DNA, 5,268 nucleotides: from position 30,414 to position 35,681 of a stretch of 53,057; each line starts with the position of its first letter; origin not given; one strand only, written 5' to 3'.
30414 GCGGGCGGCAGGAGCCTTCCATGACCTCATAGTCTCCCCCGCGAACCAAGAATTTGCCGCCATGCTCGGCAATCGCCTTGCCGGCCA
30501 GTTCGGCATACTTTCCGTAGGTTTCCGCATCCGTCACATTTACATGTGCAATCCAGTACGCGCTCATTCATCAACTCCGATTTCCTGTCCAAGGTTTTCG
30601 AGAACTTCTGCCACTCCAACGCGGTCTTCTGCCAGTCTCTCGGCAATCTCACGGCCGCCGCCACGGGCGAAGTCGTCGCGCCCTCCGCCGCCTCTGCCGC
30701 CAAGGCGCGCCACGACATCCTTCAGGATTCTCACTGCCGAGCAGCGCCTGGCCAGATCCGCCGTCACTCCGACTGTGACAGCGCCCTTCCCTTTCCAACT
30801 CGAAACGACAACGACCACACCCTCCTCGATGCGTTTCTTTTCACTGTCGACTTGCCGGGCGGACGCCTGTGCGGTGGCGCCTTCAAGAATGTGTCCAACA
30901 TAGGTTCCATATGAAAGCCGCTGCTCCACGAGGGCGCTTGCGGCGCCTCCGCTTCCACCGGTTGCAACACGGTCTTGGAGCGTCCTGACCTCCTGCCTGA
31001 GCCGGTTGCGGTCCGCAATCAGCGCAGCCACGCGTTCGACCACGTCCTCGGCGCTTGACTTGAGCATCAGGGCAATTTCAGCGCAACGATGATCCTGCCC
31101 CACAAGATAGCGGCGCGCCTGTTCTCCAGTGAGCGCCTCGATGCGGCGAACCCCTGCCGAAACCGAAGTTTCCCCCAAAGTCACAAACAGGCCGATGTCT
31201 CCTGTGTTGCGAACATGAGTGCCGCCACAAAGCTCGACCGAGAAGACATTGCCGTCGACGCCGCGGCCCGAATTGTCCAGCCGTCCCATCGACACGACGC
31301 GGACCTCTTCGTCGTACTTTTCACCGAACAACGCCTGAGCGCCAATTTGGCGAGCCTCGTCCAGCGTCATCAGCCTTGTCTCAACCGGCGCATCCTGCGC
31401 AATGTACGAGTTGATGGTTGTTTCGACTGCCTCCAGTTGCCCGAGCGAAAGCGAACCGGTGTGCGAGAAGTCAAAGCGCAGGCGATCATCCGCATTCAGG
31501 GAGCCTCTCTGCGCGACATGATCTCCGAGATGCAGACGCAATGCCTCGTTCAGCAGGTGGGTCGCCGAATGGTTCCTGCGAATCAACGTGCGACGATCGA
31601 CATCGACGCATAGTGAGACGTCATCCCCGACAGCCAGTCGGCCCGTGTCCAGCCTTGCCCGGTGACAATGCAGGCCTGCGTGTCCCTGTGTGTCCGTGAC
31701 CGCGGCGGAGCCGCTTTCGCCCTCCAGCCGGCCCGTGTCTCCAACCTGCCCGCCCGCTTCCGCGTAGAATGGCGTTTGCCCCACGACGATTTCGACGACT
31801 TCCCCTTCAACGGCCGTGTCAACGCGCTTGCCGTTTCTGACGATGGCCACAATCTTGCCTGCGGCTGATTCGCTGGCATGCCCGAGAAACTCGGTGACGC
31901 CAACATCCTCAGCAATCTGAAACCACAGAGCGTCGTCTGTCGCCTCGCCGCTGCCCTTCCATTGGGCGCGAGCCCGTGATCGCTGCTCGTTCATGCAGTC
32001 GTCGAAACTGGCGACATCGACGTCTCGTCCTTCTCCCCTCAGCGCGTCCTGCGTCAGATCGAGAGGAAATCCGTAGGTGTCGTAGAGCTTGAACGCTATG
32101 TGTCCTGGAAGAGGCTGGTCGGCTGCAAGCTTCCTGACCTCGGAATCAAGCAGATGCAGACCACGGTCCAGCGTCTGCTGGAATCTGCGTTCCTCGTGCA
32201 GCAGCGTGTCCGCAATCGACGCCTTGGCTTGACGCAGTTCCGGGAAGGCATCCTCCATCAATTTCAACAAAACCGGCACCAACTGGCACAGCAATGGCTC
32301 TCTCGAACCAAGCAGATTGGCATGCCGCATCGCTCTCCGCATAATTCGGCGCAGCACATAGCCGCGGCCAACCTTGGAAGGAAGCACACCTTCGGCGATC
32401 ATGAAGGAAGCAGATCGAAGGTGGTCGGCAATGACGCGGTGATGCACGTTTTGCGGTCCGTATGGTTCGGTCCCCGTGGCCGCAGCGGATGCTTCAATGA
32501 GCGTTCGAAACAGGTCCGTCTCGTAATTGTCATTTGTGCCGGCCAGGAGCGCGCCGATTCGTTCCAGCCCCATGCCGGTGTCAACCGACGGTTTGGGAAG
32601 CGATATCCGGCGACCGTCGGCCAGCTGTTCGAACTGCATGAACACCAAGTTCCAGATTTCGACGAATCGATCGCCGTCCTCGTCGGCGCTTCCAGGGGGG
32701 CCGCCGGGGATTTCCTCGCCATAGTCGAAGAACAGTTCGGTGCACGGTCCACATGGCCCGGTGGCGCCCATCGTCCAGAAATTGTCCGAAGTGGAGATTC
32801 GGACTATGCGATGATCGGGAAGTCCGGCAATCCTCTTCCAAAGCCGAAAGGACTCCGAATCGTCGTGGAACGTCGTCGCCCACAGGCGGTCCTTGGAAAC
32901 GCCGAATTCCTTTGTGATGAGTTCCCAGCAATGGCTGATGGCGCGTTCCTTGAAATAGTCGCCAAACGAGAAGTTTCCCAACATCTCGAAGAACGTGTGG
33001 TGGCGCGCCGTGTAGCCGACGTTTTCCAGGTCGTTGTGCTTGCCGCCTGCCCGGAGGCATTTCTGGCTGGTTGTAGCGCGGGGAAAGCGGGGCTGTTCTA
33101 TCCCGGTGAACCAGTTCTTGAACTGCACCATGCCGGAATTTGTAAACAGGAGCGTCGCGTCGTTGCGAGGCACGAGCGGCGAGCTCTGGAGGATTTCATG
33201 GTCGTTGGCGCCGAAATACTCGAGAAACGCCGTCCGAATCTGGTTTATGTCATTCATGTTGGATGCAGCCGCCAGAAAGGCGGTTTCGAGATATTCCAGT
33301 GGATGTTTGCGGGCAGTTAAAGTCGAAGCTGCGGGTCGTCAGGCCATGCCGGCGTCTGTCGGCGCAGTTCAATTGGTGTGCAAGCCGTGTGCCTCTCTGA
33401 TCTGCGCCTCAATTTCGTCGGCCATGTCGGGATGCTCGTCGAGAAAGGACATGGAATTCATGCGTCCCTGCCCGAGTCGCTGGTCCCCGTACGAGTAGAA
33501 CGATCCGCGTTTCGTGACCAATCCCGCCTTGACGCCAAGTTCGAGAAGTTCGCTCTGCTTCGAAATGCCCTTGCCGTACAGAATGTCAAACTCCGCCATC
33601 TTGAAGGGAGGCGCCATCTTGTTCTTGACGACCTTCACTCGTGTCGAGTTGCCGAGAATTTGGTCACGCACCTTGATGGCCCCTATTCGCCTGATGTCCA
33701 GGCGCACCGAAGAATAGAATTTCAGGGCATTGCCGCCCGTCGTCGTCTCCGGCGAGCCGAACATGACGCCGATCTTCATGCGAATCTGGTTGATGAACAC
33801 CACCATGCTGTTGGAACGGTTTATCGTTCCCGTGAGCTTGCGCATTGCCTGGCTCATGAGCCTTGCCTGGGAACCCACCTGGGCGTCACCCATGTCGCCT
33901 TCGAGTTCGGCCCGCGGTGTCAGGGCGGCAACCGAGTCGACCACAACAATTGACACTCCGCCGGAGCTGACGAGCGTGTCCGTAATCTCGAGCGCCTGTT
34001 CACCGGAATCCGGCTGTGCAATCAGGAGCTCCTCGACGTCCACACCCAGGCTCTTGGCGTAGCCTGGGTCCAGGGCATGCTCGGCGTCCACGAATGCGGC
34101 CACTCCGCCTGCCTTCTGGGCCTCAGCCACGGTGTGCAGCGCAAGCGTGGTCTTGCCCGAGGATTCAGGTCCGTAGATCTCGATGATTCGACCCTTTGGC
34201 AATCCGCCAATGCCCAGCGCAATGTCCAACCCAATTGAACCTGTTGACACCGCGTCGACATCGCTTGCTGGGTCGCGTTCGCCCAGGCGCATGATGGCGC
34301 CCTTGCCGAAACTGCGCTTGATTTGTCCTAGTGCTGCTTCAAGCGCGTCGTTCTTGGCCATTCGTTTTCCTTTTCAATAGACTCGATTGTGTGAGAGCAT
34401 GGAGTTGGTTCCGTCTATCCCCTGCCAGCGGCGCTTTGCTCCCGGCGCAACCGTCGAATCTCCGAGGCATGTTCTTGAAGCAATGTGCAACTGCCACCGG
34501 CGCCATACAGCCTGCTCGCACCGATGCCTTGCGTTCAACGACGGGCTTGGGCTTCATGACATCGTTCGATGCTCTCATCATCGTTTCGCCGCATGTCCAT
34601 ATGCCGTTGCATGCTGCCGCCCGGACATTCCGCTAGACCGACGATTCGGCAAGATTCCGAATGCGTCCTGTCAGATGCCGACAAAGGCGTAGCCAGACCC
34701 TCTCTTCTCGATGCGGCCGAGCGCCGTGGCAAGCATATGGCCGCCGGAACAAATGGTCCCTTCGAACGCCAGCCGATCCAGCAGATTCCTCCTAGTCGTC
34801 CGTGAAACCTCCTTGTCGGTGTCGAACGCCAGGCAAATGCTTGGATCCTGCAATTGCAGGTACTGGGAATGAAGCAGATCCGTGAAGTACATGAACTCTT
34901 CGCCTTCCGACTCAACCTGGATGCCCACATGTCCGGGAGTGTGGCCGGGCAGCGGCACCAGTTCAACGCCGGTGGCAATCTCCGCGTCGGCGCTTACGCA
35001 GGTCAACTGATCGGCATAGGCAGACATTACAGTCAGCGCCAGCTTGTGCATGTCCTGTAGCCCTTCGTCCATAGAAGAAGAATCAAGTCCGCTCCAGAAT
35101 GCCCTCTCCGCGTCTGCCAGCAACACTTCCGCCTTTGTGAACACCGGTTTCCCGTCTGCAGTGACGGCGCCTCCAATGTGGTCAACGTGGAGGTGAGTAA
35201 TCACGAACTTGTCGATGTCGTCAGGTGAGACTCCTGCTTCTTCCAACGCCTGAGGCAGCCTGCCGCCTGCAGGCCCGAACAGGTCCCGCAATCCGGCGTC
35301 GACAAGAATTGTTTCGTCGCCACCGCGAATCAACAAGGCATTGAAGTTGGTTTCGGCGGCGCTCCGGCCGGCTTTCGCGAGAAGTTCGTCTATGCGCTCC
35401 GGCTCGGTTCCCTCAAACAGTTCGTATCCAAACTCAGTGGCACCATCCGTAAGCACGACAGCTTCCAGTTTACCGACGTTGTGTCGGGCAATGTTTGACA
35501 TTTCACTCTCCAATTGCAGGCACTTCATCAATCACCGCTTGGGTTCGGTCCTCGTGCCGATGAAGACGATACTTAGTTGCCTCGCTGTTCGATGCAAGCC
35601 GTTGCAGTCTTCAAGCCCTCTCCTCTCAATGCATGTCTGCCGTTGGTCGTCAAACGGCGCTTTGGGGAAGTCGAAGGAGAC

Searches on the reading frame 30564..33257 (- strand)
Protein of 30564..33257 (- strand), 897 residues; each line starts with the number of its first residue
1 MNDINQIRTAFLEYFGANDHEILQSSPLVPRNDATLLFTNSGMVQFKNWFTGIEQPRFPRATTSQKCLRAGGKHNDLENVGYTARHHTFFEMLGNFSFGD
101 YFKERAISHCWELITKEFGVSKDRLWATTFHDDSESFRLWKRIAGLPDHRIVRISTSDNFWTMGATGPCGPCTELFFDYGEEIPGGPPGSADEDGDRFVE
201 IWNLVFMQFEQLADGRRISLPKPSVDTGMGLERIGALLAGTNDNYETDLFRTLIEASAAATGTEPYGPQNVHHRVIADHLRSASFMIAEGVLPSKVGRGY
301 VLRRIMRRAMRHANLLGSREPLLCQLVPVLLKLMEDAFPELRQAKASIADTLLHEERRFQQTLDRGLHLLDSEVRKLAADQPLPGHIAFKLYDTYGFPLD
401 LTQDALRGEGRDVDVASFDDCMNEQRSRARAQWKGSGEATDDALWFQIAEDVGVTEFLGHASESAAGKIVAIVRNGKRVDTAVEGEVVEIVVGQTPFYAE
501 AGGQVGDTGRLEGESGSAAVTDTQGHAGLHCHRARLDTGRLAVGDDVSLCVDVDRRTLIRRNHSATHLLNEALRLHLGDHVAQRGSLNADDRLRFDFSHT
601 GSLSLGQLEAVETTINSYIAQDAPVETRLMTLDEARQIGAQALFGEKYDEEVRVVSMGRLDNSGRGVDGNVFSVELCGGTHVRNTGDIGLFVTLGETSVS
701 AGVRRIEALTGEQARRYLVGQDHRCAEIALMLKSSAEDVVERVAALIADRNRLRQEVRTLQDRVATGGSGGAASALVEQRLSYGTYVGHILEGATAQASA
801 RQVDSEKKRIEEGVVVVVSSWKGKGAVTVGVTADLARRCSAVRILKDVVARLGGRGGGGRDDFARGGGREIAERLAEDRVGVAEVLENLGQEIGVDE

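Call 9: search_protein_families(library=pfam, proteins=[window:30564-33257:-], max_evalue=0.001)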
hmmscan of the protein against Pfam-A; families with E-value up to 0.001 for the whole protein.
window:30564-33257:- (897 aa): 3 families
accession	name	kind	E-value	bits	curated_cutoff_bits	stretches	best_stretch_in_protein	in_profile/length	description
PF01411.24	tRNA-synt_2c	-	2.4e-205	683.7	30.3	1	6-554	1-551/552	tRNA synthetases class II (A)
PF07973.19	tRNA_SAD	-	9.1e-16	58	24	1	652-707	1-44/44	Threonyl and Alanyl tRNA synthetase second additional domain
PF02272.25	DHHA1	-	7.5e-07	30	25.9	1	790-875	8-89/102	DHHA1 domain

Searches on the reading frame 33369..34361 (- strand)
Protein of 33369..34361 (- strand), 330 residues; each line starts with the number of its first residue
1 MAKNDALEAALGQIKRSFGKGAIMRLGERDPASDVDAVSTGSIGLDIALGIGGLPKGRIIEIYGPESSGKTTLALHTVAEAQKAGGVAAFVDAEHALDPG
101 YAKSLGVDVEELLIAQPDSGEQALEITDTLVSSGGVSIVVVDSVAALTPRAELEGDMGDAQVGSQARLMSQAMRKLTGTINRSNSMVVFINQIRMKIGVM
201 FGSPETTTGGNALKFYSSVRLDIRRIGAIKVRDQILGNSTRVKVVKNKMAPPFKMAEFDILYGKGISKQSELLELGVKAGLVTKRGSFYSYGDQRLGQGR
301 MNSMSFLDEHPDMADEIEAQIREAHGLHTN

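Call 9: search_protein_families(library=pfam, proteins=[window:33369-34361:-], max_evalue=0.001)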
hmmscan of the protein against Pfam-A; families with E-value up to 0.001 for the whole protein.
window:33369-34361:- (330 aa): 6 families
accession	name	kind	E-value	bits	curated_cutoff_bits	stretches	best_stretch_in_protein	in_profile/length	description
PF00154.27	RecA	-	1e-139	464.8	27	1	6-267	2-262/262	recA bacterial DNA recombination protein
PF21096.2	RecA_C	-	1.1e-22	80.3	27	1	271-325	2-56/57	RecA C-terminal domain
PF08423.17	Rad51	-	8.1e-10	38.8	22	1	36-225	6-211/244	Rad51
PF06745.19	ATPase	-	2.2e-07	30.9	26.6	1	38-112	1-77/231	KaiC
PF01637.24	ATPase_2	-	5.7e-05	23.5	33.2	1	58-190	21-116/225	ATPase domain predominantly from Archaea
PF13481.12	AAA_25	-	0.00035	20.7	27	0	53-82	29-58/195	AAA domain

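Call 39: find_homologous_proteins(query=window:33369-34361:-, max_evalue=1e-50)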
Query window:33369-34361:- (330 aa): 8000 proteins with E <= 1e-50 among 8000 candidates; the best 120 are listed.
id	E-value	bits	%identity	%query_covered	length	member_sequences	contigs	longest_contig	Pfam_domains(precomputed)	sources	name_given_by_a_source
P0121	1.4e-206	703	100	100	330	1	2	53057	PF06745.20,PF08423.18,PF00154.28,PF21096.3,PF27531.1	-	-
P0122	5.8e-192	655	93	100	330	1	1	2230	PF06745.20,PF08423.18,PF00154.28,PF21096.3,PF27531.1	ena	-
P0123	1.1e-180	618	67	99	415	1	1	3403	PF06745.20,PF08423.18,PF00154.28,PF21096.3,PF01637.25,PF27531.1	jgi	-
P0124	2.0e-167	574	79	99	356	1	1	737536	PF06745.20,PF08423.18,PF00154.28,PF21096.3,PF27531.1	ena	-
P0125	1.9e-166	571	79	99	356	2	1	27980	PF06745.20,PF08423.18,PF00154.28,PF21096.3,PF27531.1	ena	-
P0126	1.0e-165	569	79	99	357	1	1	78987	PF06745.20,PF08423.18,PF00154.28,PF21096.3,PF27531.1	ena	-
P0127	4.6e-165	566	78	99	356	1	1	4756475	PF06745.20,PF08423.18,PF00154.28,PF21096.3,PF27531.1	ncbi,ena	-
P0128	1.9e-164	565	78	99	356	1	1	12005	PF06745.20,PF08423.18,PF00154.28,PF21096.3,PF01637.25,PF27531.1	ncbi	-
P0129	2.7e-164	564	77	100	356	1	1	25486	PF06745.20,PF08423.18,PF00154.28,PF21096.3,PF27531.1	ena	-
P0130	8.1e-164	562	77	99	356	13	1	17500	PF06745.20,PF08423.18,PF00154.28,PF21096.3,PF27531.1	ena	-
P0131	2.3e-163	561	77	99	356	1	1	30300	PF06745.20,PF08423.18,PF00154.28,PF21096.3,PF01637.25,PF27531.1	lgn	-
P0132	2.5e-163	561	79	99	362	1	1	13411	PF06745.20,PF08423.18,PF00154.28,PF21096.3,PF27531.1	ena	-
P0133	2.8e-163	561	78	99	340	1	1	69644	PF06745.20,PF08423.18,PF00154.28,PF21096.3,PF01637.25,PF27531.1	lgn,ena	-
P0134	2.9e-163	561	77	98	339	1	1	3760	PF06745.20,PF08423.18,PF00154.28,PF21096.3,PF27531.1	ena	-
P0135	4.2e-163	560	77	99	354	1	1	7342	PF06745.20,PF08423.18,PF00154.28,PF21096.3,PF01637.25,PF27531.1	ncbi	-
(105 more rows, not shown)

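Call 84: find_encoding_contigs(protein=P0124, flank=10000, max_places=1)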
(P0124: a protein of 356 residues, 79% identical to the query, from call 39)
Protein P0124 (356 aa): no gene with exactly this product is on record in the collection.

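Call 85: find_encoding_contigs(protein=P0127, flank=10000, max_places=1)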
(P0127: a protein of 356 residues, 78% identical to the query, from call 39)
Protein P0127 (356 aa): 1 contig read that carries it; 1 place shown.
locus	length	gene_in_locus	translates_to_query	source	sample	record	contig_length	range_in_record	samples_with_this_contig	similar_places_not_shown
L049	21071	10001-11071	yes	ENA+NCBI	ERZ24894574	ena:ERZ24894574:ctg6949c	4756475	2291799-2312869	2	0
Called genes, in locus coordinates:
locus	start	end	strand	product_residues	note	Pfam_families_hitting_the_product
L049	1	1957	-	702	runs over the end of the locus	PF17650:RACo_linker, PF17651:Raco_middle, PF14574:RACo_C_ter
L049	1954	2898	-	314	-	PF00809:Pterin_bind, PF03599:CdhD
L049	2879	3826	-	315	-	-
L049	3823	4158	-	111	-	PF13769:Virulence_fact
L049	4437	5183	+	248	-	PF01728:FtsJ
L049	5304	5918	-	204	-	PF13470:PIN_3, PF26343:VapC50_C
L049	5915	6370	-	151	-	PF12728:HTH_17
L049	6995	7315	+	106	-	-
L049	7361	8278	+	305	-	PF00872:Transposase_mut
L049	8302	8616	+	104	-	-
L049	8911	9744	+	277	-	PF23023:Anti-Pycsar_Apyc1 (weak), PF00753:Lactamase_B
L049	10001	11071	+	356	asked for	PF00154:RecA_N, PF08423:Rad51, PF06745:ATPase (weak), PF27531:MT3502_N, PF21096:RecA_C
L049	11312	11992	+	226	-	PF12762:DDE_Tnp_IS1595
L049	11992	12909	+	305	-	PF01555:N6_N4_Mtase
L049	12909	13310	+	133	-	PF09195:Endonuc-BglII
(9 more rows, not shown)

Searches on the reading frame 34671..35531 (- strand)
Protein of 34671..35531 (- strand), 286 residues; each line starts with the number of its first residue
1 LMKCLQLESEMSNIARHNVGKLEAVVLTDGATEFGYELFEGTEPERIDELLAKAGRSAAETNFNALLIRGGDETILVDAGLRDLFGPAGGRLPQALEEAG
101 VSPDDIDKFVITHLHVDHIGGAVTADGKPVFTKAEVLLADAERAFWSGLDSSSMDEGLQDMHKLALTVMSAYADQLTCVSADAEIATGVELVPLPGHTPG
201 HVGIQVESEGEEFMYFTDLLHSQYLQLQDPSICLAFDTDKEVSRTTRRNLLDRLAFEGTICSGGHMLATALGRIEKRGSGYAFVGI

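Call 9: search_protein_families(library=pfam, proteins=[window:34671-35531:-], max_evalue=0.001)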
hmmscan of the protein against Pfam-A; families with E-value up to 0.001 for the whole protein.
window:34671-35531:- (286 aa): 3 families
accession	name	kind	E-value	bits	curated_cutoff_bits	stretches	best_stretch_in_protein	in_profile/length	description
PF00753.33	Lactamase_B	-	1.3e-18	68.1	22.7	1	64-230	7-161/196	Metallo-beta-lactamase superfamily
PF12706.13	Lactamase_B_2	-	1.4e-06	28.5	27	1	74-219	2-143/200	Beta-lactamase superfamily domain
PF23023.1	Anti-Pycsar_Apyc1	-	0.00032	20.7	50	1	85-122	33-70/250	Anti-Pycsar protein Apyc1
